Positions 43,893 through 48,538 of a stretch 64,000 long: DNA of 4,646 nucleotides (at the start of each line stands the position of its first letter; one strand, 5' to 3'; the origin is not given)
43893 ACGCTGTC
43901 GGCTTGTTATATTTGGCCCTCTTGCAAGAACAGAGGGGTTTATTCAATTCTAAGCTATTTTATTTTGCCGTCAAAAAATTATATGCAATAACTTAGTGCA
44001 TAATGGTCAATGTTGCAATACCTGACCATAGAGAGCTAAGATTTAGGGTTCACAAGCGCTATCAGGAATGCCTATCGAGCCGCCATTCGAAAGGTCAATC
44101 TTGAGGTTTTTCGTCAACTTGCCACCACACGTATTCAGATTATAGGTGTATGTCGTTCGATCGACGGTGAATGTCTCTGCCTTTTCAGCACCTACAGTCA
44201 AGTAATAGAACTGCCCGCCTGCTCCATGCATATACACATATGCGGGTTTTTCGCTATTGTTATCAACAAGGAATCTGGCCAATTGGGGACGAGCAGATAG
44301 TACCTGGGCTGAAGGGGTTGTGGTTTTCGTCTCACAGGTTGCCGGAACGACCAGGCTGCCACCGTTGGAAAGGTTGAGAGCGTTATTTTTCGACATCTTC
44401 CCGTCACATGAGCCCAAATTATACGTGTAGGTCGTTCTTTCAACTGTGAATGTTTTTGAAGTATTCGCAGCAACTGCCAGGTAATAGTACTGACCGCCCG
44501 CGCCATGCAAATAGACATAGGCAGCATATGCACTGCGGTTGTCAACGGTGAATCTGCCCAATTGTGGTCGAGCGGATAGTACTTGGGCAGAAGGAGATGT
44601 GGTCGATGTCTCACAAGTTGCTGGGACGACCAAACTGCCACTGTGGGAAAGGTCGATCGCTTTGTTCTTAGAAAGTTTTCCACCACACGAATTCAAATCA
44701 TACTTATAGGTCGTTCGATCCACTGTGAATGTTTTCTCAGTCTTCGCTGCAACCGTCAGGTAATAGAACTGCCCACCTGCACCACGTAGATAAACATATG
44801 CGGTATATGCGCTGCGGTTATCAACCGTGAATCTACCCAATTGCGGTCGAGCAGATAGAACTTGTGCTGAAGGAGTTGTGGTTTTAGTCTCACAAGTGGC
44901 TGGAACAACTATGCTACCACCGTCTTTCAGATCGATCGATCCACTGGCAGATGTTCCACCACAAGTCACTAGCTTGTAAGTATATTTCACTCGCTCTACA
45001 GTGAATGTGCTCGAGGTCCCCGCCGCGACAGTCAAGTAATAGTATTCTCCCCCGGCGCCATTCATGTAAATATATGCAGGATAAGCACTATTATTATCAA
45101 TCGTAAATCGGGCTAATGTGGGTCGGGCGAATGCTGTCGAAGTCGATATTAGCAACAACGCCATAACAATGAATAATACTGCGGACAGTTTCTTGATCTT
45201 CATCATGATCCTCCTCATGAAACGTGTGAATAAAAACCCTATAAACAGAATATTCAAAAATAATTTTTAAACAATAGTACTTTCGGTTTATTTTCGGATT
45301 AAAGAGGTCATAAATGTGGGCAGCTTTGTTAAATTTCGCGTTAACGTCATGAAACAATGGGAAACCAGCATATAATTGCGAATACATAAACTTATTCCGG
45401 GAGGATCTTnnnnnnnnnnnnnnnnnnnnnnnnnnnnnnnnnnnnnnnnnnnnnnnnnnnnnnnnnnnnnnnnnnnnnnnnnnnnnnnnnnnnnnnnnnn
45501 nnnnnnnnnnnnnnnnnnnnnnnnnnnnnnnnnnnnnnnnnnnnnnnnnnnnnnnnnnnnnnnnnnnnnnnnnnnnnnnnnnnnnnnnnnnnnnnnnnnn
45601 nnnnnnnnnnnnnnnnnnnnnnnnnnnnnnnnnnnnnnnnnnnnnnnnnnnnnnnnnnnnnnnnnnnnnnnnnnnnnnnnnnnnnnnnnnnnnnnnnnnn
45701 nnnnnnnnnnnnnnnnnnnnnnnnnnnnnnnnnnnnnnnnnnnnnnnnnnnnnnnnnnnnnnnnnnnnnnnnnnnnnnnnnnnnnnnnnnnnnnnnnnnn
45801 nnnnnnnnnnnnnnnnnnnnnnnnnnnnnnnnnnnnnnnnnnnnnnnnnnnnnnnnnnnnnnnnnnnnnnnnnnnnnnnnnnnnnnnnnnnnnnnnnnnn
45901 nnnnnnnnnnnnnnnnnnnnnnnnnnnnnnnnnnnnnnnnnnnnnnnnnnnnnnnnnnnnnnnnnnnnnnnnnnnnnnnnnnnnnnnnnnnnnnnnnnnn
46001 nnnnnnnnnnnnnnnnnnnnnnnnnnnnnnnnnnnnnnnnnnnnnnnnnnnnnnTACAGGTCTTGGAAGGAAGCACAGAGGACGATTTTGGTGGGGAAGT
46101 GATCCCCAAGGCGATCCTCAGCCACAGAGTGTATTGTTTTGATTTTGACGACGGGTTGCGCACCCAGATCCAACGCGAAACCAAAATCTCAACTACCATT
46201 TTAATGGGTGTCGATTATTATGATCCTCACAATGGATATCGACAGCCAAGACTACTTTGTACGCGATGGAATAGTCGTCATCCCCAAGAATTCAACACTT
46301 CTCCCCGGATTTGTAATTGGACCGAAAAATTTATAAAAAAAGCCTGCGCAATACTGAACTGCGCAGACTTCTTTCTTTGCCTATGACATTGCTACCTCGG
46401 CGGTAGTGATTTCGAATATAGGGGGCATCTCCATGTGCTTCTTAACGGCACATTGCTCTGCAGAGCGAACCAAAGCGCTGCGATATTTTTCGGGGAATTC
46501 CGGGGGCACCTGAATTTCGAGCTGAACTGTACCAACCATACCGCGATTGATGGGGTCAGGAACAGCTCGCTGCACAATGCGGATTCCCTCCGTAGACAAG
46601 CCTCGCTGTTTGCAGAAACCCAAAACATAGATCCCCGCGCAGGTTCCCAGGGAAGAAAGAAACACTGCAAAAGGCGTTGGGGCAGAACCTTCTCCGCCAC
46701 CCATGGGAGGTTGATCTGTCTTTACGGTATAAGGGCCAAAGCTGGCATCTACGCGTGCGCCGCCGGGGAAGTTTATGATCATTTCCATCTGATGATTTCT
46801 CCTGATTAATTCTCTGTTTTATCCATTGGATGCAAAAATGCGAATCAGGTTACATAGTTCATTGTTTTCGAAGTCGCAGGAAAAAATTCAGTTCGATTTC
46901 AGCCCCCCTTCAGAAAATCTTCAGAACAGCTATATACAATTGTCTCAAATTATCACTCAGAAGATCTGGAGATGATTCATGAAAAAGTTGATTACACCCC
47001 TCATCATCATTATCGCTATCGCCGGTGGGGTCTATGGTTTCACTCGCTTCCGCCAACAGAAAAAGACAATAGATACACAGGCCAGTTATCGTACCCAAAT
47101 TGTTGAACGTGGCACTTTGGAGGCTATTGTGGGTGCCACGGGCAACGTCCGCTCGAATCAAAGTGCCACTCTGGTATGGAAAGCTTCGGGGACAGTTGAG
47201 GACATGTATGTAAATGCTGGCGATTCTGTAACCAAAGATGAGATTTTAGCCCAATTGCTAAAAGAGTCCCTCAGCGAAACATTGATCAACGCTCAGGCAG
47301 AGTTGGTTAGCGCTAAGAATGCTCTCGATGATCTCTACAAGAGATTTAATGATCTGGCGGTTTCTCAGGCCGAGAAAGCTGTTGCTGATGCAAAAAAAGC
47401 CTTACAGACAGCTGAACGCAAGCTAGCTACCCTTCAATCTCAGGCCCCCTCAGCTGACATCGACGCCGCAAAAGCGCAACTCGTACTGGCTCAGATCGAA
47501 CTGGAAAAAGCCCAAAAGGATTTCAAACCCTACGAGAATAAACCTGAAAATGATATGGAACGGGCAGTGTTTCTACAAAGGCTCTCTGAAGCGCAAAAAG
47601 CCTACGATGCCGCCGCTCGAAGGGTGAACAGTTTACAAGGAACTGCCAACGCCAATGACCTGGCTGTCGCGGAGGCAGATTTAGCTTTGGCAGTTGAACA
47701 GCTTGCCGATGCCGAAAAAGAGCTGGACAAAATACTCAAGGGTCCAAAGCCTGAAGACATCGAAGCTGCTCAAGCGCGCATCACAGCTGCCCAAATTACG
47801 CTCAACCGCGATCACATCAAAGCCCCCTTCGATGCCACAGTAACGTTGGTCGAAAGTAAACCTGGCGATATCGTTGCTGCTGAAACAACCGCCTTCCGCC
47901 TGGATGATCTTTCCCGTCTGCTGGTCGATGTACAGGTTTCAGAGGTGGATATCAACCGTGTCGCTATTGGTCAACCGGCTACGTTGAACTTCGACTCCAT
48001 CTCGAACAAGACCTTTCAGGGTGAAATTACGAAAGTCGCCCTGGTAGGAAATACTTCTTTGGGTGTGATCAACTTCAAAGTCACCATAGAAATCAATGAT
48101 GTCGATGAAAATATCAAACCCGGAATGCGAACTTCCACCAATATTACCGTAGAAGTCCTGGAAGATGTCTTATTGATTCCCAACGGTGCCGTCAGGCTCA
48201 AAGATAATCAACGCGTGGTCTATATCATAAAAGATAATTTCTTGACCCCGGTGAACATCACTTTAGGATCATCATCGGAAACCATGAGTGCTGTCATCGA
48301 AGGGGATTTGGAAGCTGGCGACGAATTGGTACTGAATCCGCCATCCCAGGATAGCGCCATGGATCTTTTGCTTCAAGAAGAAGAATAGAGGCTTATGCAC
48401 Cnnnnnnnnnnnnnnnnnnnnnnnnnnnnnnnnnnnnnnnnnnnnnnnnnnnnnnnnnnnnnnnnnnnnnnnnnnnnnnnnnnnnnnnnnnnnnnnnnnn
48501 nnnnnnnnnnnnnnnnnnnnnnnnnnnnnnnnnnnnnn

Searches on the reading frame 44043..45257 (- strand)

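Call 92: search_protein_families(library=pfam, proteins=[window:44043-45257:-], max_evalue=0.00001)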
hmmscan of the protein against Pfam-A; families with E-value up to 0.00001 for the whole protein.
window:44043-45257:- (404 aa): 1 family
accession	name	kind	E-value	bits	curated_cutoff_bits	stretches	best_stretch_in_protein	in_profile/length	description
PF20545.3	DUF6759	-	4.6e-17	62.4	27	0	144-202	28-84/94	Domain of unknown function (DUF6759)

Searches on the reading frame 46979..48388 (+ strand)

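Call 92: search_protein_families(library=pfam, proteins=[window:46979-48388:+], max_evalue=0.00001)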
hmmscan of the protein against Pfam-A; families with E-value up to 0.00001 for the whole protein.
window:46979-48388:+ (469 aa): 2 families
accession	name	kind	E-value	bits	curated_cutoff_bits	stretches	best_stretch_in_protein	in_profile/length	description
PF16576.10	HlyD_D23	-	1.7e-21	76.9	30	2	202-383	56-212/214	Barrel-sandwich domain of CusB or HlyD membrane-fusion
PF13437.12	HlyD_3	-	8.9e-17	62.2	22.2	1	280-382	2-106/106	HlyD family secretion protein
